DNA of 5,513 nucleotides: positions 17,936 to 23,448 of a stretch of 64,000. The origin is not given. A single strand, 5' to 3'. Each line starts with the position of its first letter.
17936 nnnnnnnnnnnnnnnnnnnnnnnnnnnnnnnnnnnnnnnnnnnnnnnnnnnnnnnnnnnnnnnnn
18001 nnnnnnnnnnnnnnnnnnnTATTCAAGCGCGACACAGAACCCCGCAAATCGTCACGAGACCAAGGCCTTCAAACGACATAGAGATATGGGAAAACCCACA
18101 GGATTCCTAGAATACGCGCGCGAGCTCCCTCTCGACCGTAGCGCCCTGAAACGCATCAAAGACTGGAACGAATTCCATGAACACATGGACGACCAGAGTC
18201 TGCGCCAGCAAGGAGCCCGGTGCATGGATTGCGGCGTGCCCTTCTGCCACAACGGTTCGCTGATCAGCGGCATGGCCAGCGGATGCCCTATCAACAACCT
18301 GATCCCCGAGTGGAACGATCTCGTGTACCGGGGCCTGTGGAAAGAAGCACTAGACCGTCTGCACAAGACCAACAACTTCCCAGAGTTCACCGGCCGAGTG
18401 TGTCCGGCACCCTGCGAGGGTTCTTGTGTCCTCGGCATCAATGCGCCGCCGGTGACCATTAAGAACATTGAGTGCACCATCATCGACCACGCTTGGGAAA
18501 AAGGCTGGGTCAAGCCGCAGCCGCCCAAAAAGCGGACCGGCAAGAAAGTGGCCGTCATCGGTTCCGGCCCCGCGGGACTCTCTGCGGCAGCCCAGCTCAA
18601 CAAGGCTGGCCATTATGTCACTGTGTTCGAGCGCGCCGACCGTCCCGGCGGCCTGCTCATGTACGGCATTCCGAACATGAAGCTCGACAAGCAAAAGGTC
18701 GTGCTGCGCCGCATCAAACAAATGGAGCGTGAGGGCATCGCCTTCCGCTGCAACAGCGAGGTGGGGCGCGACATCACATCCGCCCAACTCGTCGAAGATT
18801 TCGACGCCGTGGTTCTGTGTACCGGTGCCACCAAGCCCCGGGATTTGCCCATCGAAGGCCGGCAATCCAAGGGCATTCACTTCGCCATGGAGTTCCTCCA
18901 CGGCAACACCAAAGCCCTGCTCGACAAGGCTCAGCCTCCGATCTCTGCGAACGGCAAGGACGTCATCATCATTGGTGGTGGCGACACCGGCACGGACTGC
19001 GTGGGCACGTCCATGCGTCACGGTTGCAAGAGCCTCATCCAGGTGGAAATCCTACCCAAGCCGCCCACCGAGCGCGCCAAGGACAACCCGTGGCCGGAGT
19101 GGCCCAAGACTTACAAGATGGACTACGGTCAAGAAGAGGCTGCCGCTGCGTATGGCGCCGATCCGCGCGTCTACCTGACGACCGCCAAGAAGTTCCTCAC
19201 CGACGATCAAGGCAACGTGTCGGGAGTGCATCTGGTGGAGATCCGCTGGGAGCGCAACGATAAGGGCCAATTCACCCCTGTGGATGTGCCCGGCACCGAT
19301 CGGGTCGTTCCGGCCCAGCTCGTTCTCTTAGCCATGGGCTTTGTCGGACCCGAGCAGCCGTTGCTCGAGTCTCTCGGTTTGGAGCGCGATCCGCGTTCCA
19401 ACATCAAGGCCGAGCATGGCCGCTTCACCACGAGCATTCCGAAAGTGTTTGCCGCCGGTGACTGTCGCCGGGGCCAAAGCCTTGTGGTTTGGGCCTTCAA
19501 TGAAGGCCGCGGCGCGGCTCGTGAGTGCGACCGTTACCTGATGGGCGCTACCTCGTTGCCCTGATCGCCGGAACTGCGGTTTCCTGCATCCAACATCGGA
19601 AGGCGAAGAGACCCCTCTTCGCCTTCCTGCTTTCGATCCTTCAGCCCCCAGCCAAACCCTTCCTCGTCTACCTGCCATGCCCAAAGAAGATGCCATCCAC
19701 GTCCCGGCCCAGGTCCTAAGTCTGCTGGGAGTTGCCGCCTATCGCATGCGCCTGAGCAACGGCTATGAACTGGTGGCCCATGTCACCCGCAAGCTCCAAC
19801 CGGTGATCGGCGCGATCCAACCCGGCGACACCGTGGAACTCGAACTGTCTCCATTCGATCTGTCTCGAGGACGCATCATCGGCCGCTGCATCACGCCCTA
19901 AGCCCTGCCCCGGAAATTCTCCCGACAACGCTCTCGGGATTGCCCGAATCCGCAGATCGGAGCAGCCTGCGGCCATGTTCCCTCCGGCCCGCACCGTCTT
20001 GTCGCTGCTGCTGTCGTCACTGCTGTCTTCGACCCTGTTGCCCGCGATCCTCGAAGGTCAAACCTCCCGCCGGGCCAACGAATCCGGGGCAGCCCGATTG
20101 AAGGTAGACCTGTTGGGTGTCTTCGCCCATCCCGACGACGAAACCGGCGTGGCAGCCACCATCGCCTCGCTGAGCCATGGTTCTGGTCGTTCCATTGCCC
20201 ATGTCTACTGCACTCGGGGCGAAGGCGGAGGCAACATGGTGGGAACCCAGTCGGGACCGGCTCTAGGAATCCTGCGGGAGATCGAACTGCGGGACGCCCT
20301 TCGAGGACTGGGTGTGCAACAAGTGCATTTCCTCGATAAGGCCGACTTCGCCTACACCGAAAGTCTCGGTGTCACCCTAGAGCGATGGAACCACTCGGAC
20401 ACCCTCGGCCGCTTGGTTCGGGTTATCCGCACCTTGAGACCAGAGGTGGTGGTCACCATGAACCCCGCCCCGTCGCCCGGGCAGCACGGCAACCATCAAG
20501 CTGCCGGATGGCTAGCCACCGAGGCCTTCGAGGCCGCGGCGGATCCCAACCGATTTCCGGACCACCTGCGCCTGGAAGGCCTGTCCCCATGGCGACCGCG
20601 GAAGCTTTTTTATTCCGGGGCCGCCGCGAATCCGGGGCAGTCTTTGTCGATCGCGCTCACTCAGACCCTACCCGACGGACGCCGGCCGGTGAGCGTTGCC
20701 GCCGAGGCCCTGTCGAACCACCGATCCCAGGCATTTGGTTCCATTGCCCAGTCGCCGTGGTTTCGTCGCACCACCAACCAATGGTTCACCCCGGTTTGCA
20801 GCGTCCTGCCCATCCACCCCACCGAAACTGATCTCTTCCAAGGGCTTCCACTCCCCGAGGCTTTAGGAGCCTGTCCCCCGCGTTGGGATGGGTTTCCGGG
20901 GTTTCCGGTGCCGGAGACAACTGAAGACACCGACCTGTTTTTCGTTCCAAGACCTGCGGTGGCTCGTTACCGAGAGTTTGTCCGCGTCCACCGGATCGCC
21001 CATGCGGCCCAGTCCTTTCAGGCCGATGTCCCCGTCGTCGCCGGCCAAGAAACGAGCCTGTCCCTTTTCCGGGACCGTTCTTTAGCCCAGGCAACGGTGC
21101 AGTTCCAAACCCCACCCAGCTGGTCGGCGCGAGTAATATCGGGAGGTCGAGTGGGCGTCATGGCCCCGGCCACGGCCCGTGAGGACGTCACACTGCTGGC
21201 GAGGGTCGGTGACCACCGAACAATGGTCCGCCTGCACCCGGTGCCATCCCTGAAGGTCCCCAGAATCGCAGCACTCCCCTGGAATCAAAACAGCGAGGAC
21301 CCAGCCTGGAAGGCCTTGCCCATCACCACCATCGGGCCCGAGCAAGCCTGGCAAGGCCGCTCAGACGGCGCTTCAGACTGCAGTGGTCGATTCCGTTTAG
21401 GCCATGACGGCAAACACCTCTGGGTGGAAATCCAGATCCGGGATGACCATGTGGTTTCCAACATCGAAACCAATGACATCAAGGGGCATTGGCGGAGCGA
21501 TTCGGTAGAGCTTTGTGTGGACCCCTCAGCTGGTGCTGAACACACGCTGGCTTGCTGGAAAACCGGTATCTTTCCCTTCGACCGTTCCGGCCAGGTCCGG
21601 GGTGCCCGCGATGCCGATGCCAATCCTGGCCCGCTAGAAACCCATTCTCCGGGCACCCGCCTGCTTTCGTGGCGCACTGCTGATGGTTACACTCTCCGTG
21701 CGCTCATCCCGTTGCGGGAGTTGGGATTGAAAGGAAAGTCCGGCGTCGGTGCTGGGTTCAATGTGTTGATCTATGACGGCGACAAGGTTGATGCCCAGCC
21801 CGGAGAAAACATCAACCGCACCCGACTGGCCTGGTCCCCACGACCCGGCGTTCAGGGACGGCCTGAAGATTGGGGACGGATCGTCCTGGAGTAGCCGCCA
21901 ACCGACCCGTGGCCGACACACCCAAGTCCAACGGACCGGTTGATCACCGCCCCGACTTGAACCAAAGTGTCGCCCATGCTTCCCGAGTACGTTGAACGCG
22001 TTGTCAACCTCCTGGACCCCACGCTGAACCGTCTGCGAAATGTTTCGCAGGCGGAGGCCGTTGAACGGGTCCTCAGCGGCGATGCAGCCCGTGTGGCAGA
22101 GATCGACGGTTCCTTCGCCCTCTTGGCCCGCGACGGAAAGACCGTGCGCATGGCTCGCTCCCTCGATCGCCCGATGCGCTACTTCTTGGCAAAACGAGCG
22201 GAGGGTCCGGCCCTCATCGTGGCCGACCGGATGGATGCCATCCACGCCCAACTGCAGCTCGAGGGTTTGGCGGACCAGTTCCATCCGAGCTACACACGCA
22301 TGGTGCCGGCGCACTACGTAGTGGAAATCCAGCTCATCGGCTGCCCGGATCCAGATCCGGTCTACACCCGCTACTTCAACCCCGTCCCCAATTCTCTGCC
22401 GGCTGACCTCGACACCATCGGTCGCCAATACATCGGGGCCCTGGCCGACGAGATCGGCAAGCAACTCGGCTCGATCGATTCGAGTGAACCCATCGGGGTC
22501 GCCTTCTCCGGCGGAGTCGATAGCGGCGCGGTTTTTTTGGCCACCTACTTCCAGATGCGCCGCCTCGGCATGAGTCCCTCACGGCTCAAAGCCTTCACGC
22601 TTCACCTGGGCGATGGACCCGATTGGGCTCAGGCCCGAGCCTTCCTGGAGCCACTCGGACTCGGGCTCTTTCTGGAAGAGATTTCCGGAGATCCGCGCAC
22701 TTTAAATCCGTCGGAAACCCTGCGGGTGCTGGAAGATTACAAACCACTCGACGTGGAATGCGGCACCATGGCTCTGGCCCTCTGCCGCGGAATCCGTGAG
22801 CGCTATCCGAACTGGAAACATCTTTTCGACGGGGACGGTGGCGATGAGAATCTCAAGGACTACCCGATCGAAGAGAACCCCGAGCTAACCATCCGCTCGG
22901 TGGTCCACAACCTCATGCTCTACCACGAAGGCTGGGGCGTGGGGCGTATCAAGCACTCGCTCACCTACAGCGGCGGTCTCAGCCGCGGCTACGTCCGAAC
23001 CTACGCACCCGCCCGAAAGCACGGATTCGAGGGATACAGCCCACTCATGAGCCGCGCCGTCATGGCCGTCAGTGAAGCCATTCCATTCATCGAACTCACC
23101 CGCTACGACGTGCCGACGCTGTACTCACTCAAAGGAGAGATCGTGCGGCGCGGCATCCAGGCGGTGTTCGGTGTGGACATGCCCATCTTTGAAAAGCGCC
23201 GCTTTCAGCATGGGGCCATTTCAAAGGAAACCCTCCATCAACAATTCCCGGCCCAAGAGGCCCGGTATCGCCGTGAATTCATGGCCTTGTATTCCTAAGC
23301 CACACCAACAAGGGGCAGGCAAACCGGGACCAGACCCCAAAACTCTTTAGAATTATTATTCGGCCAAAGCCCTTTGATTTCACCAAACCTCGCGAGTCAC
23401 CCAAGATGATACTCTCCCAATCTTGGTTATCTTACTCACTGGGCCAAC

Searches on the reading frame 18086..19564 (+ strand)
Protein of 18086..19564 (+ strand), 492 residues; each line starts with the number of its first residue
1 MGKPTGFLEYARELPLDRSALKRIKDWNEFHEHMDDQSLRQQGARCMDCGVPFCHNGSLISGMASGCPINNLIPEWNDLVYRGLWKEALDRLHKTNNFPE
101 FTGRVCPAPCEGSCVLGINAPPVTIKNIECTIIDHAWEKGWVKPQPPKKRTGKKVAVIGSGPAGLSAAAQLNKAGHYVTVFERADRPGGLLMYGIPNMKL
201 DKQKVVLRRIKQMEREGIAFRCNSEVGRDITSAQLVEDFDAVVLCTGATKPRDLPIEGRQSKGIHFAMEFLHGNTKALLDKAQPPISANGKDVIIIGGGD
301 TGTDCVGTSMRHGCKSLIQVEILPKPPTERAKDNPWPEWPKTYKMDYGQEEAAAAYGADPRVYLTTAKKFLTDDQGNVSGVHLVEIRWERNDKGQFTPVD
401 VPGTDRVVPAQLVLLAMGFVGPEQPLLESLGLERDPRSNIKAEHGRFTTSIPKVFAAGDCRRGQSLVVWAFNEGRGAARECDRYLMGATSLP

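Call 9: search_protein_families(library=pfam, proteins=[window:18086-19564:+], max_evalue=0.01)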
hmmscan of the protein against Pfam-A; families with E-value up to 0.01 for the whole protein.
window:18086-19564:+ (492 aa): 17 families
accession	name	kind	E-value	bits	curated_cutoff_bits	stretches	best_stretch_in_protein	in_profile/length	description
PF07992.20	Pyr_redox_2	-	4.1e-29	102.4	26.1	2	153-324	1-175/291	Pyridine nucleotide-disulphide oxidoreductase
PF14691.11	Fer4_20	-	6e-21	74.8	25.8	1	23-140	1-112/113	Dihydroprymidine dehydrogenase domain II, 4Fe-4S cluster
PF13450.12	NAD_binding_8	-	2.3e-10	41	21.9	1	157-190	1-34/68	NAD(P)-binding Rossmann-like domain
PF00070.33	Pyr_redox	-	6.2e-10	39.9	22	1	154-188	1-35/82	Pyridine nucleotide-disulphide oxidoreductase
PF01266.30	DAO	-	1.9e-09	38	27.9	1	154-188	1-35/353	FAD dependent oxidoreductase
PF03486.20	HI0933_like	-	2.3e-07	30.9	50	1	154-189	2-37/244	HI0933-like protein Rossmann domain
PF12831.13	FAD_oxidored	-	7.2e-07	29.3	27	1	155-196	2-43/416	FAD dependent oxidoreductase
PF01593.30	Amino_oxidase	-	1.7e-06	28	19.8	1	163-190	2-29/443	Flavin containing amine oxidoreductase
PF13738.12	Pyr_redox_3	-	2.9e-06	27.2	30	0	157-184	2-30/305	Pyridine nucleotide-disulphide oxidoreductase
PF00743.25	FMO-like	-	3.3e-06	26.3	22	0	236-308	136-201/532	Flavin-binding monooxygenase-like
PF00890.30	FAD_binding_2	-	3.9e-06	26.7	20.4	1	155-188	2-35/414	FAD binding domain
PF01134.28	GIDA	-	1.2e-05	25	22.1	1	154-184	1-29/391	Glucose inhibited division protein A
PF01494.25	FAD_binding_3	-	4.1e-05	23.4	22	1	154-185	3-34/349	FAD binding domain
PF13241.12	NAD_binding_7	-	5.3e-05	24.2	22.1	0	151-247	6-70/104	Putative NAD(P)-binding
PF01946.23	Thi4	-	0.00011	22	26.2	1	154-191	19-57/235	Thi4 family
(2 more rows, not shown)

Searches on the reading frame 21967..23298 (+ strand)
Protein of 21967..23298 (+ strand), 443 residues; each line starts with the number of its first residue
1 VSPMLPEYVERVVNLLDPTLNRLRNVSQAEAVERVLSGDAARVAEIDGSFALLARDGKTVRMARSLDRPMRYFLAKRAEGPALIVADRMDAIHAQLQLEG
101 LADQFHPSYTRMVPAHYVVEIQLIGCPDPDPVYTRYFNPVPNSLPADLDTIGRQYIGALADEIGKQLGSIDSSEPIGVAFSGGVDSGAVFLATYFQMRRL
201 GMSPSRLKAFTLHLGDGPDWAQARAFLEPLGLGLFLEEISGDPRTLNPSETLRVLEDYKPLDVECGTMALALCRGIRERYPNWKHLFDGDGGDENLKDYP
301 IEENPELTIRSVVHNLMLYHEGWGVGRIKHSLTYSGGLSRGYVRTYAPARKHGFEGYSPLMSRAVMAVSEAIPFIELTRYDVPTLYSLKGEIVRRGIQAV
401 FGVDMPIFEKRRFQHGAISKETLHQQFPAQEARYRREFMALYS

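Call 20: search_protein_families(library=pfam, proteins=[window:21967-23298:+], max_evalue=0.01)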
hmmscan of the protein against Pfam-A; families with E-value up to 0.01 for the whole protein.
window:21967-23298:+ (443 aa): 1 family
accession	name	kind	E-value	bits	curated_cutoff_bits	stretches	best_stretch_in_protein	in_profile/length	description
PF00733.27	Asn_synthase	-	2.2e-09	37.9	21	1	171-305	15-141/354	Asparagine synthase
